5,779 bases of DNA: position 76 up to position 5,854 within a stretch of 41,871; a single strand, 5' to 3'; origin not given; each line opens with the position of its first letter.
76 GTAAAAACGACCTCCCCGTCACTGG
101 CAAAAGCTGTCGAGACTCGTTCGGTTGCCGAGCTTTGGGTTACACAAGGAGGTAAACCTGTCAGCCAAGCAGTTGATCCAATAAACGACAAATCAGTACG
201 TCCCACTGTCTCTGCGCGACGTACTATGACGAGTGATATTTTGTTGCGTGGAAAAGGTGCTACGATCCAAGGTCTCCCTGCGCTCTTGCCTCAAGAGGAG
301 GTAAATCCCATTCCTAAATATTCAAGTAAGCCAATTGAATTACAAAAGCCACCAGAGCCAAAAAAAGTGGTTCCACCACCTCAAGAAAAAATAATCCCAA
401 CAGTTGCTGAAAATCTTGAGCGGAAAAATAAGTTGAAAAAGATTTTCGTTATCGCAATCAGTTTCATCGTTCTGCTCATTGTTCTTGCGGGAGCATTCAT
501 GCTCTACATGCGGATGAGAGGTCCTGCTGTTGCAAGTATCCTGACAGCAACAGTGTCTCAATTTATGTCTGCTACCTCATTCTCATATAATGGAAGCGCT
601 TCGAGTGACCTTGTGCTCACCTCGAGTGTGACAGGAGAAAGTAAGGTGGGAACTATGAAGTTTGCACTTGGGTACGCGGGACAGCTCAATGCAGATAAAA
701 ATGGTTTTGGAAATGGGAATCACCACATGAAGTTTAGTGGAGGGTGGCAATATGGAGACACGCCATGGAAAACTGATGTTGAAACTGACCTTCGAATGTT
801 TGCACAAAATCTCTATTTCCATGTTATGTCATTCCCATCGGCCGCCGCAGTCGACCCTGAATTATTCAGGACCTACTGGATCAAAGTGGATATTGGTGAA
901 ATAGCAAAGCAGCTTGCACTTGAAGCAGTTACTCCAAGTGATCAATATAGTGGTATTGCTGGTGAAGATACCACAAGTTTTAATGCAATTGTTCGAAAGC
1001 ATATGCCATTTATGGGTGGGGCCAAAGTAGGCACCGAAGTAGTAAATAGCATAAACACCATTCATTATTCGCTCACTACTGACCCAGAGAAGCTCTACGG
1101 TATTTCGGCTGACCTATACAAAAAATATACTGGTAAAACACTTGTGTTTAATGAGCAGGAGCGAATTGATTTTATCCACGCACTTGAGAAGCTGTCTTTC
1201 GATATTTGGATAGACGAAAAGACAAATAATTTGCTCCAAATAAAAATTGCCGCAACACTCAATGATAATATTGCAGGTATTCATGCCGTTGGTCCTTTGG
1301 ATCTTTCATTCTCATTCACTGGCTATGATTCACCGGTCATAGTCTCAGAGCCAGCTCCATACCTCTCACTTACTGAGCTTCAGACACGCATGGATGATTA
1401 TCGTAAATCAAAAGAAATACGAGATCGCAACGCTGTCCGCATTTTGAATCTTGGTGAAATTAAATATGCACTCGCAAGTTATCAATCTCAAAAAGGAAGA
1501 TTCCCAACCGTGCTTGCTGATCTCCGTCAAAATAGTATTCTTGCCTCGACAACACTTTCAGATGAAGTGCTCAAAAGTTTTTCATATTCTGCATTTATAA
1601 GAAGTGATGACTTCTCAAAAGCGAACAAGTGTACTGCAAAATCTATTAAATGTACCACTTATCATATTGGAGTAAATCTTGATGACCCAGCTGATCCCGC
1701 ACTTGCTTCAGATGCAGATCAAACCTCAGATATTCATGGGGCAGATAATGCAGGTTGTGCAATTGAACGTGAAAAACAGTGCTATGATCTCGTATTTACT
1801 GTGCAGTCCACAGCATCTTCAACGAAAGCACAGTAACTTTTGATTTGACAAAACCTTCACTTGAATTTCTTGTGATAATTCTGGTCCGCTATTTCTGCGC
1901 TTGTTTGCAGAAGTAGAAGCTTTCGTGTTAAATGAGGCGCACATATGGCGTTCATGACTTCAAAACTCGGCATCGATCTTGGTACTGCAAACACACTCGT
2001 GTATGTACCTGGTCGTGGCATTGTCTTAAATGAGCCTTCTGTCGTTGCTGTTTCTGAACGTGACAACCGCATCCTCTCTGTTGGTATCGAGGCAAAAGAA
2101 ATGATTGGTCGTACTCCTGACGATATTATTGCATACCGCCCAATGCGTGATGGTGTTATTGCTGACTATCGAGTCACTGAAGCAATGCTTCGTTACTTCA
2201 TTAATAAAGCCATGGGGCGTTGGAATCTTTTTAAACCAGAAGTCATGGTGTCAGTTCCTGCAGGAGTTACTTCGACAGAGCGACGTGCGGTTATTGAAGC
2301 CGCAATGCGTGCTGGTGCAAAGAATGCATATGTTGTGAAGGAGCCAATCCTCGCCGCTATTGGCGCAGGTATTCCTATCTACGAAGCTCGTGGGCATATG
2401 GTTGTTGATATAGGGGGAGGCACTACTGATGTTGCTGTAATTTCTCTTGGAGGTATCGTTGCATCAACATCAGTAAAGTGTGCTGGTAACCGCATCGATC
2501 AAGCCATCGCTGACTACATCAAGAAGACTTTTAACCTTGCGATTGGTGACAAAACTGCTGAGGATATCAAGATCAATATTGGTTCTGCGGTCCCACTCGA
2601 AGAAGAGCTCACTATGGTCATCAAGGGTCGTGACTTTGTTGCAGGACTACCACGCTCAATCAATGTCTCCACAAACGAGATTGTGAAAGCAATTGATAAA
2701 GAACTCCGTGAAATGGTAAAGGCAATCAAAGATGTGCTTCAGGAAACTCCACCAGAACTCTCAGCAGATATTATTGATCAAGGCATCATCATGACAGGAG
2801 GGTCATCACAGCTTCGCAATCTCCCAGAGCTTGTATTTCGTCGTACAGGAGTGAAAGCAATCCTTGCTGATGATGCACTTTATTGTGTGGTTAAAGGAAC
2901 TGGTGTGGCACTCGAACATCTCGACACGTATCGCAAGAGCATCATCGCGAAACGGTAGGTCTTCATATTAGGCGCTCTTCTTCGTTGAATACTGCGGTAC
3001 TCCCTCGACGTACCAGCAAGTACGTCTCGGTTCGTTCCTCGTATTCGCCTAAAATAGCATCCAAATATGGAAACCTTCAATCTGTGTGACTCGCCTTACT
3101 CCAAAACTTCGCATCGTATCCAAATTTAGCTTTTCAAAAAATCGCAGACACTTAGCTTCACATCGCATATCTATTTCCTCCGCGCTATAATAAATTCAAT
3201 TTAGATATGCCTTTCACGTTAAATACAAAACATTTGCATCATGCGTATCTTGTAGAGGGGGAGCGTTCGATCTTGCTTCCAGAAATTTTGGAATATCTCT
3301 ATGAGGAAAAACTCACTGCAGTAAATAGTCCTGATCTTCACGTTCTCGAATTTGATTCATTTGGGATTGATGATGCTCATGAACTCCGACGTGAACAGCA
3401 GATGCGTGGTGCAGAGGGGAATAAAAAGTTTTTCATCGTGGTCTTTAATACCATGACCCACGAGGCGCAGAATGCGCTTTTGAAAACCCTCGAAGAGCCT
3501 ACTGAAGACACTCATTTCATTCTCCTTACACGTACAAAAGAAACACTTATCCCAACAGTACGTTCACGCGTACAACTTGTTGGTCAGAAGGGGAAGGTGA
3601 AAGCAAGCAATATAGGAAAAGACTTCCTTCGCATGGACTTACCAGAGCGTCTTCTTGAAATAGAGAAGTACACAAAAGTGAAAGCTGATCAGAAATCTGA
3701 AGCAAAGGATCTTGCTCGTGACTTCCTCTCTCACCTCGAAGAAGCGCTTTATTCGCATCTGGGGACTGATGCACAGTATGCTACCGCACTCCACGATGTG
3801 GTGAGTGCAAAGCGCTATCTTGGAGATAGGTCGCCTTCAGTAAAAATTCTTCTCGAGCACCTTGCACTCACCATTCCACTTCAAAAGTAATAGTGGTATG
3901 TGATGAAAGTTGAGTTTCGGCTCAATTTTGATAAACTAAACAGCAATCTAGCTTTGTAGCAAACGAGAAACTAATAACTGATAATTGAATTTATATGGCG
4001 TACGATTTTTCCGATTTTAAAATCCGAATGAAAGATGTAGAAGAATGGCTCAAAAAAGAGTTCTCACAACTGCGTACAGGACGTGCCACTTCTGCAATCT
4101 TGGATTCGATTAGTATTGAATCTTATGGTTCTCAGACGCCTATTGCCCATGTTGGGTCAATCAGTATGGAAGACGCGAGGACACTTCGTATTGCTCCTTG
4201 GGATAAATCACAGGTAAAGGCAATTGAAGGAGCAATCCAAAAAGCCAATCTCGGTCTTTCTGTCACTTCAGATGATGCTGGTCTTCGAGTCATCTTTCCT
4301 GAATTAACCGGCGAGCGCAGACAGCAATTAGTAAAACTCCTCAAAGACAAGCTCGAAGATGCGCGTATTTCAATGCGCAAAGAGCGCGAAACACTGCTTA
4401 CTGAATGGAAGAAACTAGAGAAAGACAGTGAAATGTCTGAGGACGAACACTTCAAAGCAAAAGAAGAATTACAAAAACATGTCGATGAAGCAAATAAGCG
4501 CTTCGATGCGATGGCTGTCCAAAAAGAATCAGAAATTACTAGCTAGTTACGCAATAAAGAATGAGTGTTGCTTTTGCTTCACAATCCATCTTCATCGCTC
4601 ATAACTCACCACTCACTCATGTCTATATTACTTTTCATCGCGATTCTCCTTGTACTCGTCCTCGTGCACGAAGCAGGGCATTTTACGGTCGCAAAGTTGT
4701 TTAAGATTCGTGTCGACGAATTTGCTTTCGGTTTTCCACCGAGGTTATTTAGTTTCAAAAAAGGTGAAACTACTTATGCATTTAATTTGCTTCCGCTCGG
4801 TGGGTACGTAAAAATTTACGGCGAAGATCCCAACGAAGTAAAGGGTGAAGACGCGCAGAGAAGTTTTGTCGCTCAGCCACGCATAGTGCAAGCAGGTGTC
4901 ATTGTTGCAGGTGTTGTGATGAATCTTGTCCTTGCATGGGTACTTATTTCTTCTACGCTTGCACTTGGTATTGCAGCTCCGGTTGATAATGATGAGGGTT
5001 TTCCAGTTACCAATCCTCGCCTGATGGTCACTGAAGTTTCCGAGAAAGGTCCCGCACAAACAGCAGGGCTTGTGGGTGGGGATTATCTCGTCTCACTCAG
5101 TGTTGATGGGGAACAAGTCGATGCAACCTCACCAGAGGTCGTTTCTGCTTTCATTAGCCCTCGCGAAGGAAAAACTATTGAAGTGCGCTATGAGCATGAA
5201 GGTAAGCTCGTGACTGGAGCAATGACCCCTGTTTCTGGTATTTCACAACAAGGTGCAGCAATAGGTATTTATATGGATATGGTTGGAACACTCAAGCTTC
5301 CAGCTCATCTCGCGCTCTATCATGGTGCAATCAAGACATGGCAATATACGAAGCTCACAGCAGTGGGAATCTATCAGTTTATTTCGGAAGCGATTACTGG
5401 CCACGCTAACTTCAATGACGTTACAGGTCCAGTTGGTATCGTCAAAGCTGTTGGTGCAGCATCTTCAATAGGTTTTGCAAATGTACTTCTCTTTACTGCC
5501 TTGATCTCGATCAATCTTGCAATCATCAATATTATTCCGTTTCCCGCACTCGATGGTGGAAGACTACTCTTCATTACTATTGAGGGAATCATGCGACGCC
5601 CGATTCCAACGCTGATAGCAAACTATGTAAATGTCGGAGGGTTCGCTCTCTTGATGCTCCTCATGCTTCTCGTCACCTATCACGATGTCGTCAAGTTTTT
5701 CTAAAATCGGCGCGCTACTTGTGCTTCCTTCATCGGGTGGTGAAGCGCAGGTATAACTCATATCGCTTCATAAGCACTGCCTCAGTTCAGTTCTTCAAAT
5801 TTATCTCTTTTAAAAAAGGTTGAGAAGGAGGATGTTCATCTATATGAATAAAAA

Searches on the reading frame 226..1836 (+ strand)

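Call 36: search_protein_families(library=ncbifam, proteins=[window:226-1836:+])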
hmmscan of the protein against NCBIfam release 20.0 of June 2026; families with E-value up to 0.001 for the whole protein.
window:226-1836:+ (536 aa): 1 family
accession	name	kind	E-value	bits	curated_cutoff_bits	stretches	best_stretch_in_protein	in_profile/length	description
NF053532.1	lipo_SCO4651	subfamily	6e-07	29.4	65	1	137-377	67-270/277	SCO4651 family lipoprotein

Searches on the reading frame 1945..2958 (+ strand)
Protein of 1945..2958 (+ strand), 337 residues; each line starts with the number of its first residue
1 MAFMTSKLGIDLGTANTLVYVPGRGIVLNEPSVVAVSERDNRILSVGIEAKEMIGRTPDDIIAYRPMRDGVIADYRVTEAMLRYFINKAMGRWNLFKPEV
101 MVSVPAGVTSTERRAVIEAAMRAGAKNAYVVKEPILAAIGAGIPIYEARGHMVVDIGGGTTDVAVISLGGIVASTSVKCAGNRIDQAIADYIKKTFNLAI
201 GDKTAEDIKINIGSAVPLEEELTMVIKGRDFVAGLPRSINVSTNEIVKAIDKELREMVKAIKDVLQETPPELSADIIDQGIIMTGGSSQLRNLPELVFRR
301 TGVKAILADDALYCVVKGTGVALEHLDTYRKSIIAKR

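Call 60: search_protein_families(library=pfam, proteins=[window:1945-2958:+], max_evalue=0.01)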
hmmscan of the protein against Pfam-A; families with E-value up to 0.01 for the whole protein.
window:1945-2958:+ (337 aa): 9 families
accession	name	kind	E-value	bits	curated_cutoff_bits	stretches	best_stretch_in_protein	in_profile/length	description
PF06723.19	MreB_Mbl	-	6.2e-136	453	27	1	6-329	2-325/327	MreB/Mbl protein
PF14450.12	FtsA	-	1.4e-12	48.5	31.8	1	152-304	1-106/127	Cell division protein FtsA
PF00012.26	HSP70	-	1.8e-12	46.7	20.6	1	99-299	135-348/599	Hsp70 protein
PF00022.25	Actin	-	1.8e-11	43.7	27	1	31-195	31-190/410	Actin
PF25216.1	Volactin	-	0.00019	21.5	35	1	33-300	48-290/321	Volactin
PF21522.3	MreB-like_C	-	0.00033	21.7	27.8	1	153-264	1-107/123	Archaeal actin homologue MreB-like, C-terminal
PF11104.14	PilM_2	-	0.00038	19.9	27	0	279-314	277-311/340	Type IV pilus assembly protein PilM;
PF08841.16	DDR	-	0.0015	18.1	24.6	1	133-209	117-188/328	Diol dehydratase reactivase ATPase-like domain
PF06277.17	EutA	-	0.0015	18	27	1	133-217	124-212/475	Ethanolamine utilisation protein EutA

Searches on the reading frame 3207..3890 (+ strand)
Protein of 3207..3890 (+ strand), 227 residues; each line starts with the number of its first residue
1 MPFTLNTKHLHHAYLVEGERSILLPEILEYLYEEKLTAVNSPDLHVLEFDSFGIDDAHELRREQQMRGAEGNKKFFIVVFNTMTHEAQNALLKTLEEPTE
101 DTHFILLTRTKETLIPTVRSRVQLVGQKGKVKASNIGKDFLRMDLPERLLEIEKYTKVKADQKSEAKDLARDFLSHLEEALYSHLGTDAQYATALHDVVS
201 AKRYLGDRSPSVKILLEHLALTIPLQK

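Call 60: search_protein_families(library=pfam, proteins=[window:3207-3890:+], max_evalue=0.01)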
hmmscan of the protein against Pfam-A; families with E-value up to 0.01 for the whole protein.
window:3207-3890:+ (227 aa): 1 family
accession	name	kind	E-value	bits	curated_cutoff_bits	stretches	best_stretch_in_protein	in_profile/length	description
PF13177.12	DNA_pol3_delta2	-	5.7e-23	82.1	27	1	35-125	62-155/161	DNA polymerase III, delta subunit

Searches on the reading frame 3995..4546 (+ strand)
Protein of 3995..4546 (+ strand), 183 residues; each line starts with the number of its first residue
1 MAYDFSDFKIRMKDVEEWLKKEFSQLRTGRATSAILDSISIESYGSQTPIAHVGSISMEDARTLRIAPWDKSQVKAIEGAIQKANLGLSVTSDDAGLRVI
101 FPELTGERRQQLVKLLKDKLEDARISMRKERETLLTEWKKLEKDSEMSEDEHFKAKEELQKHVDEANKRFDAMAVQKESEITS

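Call 60: search_protein_families(library=pfam, proteins=[window:3995-4546:+], max_evalue=0.01)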
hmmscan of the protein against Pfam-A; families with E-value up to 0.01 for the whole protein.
window:3995-4546:+ (183 aa): 2 families
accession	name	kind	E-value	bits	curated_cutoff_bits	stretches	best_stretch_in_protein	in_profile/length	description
PF01765.24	RRF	-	2.7e-52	177.3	29.7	1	19-181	1-163/164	Ribosome recycling factor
PF19453.4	DUF5991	-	0.0074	17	24.3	0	77-154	42-118/122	Family of unknown function (DUF5991)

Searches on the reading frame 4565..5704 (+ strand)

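Call 60: search_protein_families(library=pfam, proteins=[window:4565-5704:+], max_evalue=0.01)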
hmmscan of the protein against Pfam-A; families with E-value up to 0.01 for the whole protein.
window:4565-5704:+ (379 aa): 4 families
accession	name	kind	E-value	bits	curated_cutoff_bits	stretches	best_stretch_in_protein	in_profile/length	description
PF02163.28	Peptidase_M50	-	1.4e-55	188.4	27.2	1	24-366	2-221/221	Peptidase family M50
PF13180.12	PDZ_2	-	4.1e-07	30.6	27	1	143-217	12-75/80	PDZ domain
PF17820.7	PDZ_6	-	5.1e-05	23.4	27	1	155-205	2-48/54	PDZ domain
PF00595.29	PDZ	-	0.0046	17.7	23.2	0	135-201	13-73/81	PDZ domain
